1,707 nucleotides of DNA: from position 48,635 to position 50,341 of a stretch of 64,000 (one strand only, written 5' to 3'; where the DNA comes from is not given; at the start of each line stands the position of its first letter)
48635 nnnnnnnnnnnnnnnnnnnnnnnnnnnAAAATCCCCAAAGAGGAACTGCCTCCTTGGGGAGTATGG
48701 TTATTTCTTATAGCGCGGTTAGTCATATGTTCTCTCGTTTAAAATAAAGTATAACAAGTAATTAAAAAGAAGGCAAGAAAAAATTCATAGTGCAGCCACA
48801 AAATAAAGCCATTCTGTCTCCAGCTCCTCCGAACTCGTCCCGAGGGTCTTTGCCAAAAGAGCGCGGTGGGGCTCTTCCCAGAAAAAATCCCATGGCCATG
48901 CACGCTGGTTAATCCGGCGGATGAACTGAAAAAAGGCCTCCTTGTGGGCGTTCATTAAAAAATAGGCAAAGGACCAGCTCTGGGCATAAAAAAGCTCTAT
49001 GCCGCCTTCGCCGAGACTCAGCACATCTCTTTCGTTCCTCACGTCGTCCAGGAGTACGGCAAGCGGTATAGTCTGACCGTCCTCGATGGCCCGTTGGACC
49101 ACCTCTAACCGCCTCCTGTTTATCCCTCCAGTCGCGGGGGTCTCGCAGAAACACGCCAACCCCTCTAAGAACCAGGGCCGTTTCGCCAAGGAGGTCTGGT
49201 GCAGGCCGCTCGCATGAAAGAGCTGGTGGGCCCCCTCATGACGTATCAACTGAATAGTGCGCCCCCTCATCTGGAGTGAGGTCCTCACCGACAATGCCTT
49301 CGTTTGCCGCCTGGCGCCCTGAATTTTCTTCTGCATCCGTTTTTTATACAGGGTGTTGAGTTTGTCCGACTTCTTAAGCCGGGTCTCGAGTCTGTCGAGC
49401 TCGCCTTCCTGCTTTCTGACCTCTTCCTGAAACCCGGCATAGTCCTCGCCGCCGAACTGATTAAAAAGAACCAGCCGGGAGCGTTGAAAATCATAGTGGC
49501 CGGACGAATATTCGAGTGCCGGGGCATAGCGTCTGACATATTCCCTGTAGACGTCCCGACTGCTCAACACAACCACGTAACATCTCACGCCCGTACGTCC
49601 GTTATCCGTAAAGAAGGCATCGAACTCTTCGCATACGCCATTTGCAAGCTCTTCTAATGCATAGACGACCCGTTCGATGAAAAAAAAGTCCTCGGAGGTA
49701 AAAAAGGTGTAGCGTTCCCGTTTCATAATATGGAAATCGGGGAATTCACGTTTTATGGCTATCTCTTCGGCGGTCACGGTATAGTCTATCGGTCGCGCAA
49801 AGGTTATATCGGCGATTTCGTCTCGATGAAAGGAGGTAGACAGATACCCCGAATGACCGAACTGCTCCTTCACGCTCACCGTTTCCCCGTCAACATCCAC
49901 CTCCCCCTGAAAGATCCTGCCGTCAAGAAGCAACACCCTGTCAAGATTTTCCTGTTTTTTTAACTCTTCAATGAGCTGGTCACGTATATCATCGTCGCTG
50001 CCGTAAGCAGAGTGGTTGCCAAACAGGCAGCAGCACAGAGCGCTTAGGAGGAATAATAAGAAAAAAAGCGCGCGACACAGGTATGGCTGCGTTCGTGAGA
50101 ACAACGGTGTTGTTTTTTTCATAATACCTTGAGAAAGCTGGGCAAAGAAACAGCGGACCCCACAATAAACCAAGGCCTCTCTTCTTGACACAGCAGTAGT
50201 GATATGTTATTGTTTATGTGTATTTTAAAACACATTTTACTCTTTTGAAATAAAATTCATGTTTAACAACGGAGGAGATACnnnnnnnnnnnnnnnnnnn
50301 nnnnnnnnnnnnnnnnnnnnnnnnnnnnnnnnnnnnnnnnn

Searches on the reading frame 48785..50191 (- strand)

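Call 32: search_protein_families(library=pfam, proteins=[window:48785-50191:-], max_evalue=0.00001)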
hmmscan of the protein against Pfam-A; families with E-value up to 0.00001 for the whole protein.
window:48785-50191:- (468 aa): 1 family
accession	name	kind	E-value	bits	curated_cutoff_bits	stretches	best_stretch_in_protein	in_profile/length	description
PF07607.17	DUF1570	-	1.6e-11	45.1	22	1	313-430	2-125/129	Protein of unknown function (DUF1570)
